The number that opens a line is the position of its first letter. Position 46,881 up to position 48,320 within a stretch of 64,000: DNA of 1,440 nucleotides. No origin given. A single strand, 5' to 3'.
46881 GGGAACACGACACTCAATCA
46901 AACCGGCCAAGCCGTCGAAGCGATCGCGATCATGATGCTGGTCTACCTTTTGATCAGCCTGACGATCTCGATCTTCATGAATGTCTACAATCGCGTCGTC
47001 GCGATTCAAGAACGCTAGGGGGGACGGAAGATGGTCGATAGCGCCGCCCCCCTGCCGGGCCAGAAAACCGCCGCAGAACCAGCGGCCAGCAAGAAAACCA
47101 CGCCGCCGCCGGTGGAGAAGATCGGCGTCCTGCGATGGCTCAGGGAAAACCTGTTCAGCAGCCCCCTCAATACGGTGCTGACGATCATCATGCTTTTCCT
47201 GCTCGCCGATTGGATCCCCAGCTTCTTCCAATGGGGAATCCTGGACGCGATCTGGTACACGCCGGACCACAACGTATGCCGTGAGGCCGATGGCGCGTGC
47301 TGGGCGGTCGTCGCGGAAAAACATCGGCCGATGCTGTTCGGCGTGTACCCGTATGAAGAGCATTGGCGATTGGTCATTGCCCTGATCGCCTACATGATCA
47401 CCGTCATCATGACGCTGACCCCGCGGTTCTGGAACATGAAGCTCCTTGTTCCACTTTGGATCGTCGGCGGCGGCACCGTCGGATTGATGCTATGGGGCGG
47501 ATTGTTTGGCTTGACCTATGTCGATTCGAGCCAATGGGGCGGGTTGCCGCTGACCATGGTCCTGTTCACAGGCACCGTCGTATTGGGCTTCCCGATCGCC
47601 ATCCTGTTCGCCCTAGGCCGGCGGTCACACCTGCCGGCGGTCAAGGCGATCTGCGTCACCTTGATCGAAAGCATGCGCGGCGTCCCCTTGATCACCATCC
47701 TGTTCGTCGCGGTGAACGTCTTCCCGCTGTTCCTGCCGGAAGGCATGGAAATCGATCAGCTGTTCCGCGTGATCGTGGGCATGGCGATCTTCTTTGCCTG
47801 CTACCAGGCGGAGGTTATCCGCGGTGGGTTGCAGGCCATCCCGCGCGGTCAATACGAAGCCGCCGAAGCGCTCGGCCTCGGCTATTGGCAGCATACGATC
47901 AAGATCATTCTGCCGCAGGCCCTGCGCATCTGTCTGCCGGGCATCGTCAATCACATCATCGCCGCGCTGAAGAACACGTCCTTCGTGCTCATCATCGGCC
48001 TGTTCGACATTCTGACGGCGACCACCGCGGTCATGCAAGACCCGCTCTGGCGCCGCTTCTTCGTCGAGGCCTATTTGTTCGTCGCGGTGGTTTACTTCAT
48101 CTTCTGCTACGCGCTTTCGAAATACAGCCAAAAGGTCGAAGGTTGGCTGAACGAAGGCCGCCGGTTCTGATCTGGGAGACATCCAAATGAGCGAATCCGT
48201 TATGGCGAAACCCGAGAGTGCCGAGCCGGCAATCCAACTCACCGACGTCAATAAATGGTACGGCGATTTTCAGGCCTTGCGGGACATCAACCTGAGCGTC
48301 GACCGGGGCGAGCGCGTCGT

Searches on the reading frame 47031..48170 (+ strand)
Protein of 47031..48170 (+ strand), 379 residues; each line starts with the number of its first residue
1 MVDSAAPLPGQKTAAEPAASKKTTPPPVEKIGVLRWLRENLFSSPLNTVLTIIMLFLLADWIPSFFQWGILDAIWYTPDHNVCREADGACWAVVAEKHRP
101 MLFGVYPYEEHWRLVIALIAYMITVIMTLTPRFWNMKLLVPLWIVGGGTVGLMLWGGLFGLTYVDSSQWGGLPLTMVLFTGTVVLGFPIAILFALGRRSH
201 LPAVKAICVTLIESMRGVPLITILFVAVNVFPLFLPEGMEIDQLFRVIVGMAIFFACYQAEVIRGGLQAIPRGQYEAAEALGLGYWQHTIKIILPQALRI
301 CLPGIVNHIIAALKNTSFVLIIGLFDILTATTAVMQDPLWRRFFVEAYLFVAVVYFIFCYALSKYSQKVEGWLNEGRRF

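Call 75: search_protein_families(library=pfam, proteins=[window:47031-48170:+], max_evalue=0.00001)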
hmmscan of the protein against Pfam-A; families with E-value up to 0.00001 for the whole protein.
window:47031-48170:+ (379 aa): 1 family
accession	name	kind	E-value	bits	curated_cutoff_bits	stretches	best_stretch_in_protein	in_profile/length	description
PF00528.27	BPD_transp_1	-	7.7e-18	65.3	26.4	1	186-363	1-171/184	Binding-protein-dependent transport system inner membrane component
